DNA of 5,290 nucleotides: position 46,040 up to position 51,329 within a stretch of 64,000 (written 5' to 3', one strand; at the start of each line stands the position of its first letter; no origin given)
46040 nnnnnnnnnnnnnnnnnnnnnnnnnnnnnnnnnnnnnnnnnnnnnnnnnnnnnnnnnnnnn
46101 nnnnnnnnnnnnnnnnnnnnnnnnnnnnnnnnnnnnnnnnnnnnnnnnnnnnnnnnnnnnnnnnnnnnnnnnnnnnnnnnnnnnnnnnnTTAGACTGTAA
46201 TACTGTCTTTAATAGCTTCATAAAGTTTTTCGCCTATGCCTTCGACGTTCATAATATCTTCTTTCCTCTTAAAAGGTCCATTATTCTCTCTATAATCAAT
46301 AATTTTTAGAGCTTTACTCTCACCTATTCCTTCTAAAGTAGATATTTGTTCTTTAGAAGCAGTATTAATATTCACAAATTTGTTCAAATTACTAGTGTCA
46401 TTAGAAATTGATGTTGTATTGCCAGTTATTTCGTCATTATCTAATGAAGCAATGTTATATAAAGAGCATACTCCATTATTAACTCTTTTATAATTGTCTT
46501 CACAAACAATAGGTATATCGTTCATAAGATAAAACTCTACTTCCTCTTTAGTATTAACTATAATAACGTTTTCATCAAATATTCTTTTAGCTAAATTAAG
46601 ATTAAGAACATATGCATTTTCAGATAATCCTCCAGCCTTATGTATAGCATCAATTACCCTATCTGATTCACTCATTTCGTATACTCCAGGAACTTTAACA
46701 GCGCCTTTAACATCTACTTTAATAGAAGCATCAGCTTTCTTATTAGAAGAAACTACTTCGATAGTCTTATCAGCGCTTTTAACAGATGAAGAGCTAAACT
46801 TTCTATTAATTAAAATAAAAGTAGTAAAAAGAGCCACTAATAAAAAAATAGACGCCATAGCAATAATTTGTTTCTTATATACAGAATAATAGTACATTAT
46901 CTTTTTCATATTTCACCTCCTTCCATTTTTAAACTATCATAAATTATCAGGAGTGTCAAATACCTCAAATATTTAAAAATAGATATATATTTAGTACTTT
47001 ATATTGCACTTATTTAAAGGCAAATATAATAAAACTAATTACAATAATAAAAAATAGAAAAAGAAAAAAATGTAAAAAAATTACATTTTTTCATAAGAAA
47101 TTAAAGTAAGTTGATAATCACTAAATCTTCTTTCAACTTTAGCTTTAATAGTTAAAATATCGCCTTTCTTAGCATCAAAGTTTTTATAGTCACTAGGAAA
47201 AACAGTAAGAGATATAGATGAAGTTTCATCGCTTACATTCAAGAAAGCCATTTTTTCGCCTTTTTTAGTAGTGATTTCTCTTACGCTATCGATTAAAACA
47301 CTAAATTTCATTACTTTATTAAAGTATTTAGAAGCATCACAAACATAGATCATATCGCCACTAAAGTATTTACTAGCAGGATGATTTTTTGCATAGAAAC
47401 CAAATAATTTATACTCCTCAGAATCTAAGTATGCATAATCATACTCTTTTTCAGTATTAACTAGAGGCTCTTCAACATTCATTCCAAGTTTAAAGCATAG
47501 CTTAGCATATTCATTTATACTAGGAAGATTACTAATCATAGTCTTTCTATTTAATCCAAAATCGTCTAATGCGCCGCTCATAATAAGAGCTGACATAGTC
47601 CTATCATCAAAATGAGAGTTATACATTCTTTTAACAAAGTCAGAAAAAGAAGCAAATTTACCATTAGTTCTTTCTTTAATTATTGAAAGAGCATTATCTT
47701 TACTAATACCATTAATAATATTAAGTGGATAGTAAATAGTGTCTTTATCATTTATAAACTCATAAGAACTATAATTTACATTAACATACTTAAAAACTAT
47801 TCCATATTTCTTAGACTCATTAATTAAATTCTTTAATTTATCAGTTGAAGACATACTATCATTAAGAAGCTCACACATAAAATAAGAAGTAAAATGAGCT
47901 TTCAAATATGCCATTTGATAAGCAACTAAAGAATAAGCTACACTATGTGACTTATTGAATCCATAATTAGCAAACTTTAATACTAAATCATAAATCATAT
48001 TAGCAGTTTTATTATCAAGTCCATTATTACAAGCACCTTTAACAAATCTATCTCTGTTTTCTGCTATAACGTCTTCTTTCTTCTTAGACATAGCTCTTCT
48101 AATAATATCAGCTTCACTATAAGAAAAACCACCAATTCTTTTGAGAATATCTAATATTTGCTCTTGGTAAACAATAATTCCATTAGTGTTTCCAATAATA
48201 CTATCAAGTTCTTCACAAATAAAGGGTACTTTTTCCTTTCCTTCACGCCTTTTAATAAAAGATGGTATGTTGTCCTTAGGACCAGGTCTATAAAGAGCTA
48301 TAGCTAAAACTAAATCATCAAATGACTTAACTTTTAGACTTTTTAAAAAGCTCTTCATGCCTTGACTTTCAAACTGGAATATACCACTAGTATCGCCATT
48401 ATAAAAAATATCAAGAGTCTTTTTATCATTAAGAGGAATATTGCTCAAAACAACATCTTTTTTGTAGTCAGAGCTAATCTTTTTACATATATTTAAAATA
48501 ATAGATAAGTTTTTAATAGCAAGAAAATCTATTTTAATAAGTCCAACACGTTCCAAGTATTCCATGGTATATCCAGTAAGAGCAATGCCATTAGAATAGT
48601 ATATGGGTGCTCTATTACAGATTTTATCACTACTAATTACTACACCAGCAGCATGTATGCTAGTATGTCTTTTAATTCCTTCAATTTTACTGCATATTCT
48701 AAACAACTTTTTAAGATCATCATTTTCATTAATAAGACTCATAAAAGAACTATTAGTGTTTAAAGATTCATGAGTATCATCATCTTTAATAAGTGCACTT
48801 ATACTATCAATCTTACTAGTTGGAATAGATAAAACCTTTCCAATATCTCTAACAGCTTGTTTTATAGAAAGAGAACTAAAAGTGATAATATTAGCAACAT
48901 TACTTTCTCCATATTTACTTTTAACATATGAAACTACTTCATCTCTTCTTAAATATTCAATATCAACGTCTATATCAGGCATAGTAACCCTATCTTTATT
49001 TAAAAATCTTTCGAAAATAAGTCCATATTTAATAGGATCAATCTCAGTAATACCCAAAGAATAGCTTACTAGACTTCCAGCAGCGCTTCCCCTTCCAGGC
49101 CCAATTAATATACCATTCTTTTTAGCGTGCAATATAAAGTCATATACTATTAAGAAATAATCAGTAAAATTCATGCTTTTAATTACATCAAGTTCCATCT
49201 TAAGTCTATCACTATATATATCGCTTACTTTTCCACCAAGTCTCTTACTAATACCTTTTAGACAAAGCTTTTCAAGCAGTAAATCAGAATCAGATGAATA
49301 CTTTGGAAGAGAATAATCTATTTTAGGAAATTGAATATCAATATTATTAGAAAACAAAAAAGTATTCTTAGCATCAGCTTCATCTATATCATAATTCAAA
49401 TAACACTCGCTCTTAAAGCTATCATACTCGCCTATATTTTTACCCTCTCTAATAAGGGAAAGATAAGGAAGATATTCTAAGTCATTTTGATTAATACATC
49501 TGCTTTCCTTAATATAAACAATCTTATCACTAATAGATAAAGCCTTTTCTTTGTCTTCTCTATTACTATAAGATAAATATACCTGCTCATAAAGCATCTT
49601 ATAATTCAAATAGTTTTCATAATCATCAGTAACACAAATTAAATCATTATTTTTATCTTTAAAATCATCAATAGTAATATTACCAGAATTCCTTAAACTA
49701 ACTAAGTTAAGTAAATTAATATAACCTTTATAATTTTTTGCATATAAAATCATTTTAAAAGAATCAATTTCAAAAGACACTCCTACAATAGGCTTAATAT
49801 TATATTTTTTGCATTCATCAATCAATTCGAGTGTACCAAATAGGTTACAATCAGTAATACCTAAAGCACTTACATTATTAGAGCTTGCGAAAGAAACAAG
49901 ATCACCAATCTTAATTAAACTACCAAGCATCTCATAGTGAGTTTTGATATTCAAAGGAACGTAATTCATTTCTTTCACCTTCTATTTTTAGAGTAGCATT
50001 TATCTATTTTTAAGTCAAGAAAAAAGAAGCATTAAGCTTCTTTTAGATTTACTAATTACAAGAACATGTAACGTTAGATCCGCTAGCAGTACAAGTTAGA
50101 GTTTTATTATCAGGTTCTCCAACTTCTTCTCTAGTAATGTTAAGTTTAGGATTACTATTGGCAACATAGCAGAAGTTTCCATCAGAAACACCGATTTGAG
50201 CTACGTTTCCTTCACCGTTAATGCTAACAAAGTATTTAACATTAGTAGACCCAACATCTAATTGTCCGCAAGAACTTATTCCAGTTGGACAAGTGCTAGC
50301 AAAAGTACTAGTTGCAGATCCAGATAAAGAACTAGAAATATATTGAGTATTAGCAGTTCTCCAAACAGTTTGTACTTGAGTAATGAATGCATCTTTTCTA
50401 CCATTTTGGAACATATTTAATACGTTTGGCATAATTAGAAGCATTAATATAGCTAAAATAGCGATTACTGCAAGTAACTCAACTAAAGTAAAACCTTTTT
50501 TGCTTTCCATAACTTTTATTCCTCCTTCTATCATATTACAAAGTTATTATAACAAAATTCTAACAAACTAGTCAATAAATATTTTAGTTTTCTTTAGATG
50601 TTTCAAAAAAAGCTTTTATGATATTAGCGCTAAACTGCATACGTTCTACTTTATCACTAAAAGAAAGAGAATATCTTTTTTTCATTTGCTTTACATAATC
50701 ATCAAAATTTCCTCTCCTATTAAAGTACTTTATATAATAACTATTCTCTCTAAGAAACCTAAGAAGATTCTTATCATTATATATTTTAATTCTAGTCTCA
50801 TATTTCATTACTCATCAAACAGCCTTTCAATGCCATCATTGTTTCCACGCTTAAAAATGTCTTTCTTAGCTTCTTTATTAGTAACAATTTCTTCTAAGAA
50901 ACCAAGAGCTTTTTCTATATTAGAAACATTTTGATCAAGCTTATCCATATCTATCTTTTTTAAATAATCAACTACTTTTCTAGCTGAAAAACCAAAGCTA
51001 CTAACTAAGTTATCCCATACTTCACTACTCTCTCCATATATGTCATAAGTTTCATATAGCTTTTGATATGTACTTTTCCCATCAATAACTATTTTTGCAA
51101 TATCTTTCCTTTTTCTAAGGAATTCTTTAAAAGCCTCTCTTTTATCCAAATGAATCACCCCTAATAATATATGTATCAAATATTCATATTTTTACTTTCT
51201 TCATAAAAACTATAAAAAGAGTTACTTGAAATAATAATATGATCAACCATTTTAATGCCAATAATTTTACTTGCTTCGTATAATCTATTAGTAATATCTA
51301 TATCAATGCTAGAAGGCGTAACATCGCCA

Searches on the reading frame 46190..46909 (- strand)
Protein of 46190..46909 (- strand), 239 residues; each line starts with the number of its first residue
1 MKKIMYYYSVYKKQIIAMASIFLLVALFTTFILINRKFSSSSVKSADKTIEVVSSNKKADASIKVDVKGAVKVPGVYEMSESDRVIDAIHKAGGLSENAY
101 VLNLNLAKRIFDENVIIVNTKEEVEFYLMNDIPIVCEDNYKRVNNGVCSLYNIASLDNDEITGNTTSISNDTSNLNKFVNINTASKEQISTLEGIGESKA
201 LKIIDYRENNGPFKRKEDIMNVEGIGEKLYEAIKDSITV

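Call 73: search_protein_families(library=pfam, proteins=[window:46190-46909:-], max_evalue=0.00001)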
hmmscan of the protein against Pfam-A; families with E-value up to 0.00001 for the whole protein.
window:46190-46909:- (239 aa): 3 families
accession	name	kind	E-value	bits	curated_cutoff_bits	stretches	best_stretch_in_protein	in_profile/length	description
PF12836.13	HHH_3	-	2.2e-20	72.9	27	1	179-238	6-65/65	Helix-hairpin-helix motif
PF00633.29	HHH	-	3.4e-11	42.8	24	1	178-206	2-30/30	Helix-hairpin-helix motif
PF10531.15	SLBB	-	1.4e-09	38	27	1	64-116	1-52/55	SLBB domain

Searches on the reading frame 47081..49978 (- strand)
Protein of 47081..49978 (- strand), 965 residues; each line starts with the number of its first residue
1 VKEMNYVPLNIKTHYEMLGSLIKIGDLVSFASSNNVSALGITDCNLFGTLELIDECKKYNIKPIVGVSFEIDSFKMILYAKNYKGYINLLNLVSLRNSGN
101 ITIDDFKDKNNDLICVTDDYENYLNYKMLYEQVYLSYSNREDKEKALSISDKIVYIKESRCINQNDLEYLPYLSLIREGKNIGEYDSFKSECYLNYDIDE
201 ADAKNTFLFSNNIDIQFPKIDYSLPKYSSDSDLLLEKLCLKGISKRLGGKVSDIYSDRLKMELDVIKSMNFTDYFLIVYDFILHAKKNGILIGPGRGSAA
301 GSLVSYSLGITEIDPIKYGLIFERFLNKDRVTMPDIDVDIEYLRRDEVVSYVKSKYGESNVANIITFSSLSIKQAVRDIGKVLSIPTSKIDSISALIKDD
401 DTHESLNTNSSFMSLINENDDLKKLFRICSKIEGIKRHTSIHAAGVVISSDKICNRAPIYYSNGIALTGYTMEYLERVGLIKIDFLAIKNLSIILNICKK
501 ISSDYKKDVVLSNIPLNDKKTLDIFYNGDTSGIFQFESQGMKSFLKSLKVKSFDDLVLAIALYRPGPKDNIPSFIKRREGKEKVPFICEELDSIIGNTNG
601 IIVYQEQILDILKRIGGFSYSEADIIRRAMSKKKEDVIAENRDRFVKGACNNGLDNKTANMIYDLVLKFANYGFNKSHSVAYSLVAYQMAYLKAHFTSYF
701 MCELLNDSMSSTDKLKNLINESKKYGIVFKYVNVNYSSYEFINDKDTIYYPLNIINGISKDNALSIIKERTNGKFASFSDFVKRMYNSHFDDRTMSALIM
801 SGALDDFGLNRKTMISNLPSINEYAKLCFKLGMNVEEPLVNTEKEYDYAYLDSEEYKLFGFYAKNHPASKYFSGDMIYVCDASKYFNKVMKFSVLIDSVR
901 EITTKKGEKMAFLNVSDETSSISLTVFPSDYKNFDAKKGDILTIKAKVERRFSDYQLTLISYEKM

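Call 73: search_protein_families(library=pfam, proteins=[window:47081-49978:-], max_evalue=0.00001)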
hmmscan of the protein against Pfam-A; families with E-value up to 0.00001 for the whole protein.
window:47081-49978:- (965 aa): 5 families
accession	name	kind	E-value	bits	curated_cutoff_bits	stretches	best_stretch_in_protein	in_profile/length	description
PF07733.18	DNA_pol3_alpha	-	2e-93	313.2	23.9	1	235-487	3-260/260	Bacterial DNA polymerase III alpha NTPase domain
PF17657.6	DNA_pol3_finger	-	3.8e-56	189.4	22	1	490-653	1-166/166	Bacterial DNA polymerase III alpha subunit finger domain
PF14579.12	HHH_6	-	2.2e-20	73.1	25.6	1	726-814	1-90/90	Helix-hairpin-helix motif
PF02811.25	PHP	-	1.4e-16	61.7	26.4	1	9-116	2-121/164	PHP domain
PF01336.31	tRNA_anti-codon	-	7.3e-09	35.9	27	1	899-959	7-69/75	OB-fold nucleic acid binding domain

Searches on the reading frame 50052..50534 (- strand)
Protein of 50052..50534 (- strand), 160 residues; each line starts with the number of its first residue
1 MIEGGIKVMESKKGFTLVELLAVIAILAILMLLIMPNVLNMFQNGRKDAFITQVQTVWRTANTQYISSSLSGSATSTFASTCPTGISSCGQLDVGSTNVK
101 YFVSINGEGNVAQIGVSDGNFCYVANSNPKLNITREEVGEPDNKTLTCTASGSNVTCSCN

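Call 73: search_protein_families(library=pfam, proteins=[window:50052-50534:-], max_evalue=0.00001)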
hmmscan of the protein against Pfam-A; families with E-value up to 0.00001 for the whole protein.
window:50052-50534:- (160 aa): 1 family
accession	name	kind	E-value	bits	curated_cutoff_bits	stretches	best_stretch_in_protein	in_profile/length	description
PF07963.17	N_methyl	-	2.2e-07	30.6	21.2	1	11-34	3-26/27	Prokaryotic N-terminal methylation motif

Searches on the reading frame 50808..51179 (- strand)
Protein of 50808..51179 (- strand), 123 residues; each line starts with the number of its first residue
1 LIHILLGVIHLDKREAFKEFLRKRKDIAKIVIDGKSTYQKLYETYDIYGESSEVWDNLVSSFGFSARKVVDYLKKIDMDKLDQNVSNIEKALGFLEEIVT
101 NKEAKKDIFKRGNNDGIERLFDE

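Call 73: search_protein_families(library=pfam, proteins=[window:50808-51179:-], max_evalue=0.00001)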
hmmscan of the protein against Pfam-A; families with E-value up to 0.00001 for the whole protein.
window:50808-51179:- (123 aa): 1 family
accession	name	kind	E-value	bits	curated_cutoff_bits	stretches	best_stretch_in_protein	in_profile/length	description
PF14071.11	YlbD_coat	-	7.3e-13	49.3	27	1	15-57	1-43/126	Putative coat protein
